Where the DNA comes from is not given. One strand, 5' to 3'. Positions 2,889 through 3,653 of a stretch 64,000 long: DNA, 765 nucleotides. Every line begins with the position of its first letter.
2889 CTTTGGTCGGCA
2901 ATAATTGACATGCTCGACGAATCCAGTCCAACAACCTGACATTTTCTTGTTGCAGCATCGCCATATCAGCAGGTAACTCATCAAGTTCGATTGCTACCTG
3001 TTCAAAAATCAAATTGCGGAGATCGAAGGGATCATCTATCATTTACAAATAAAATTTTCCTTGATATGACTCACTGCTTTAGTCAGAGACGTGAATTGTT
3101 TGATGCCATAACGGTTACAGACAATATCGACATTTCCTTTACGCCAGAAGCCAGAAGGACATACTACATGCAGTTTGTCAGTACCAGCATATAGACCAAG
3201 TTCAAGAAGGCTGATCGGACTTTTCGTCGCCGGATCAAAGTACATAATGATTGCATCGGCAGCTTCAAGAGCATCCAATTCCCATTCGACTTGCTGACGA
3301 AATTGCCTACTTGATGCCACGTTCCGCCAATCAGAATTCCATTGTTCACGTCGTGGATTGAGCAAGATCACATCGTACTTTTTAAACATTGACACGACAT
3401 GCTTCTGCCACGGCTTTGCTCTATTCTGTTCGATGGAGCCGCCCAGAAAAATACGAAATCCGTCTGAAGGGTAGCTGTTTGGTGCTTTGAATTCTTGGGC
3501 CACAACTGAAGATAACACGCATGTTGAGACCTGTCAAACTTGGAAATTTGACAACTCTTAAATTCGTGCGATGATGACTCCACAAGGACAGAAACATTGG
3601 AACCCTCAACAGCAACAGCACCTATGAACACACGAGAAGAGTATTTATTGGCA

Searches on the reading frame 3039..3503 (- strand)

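Call 51: search_protein_families(library=pfam, max_evalue=0.01, proteins=[window:3039-3503:-])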
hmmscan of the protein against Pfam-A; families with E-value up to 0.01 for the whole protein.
window:3039-3503:- (154 aa): 2 families
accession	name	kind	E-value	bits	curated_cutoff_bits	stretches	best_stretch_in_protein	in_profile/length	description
PF15891.11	Nuc_deoxyri_tr2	-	1.2e-33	116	30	1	16-119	2-105/105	Nucleoside 2-deoxyribosyltransferase like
PF05014.21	Nuc_deoxyrib_tr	-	0.00012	22.6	28.8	1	18-113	1-94/117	Nucleoside 2-deoxyribosyltransferase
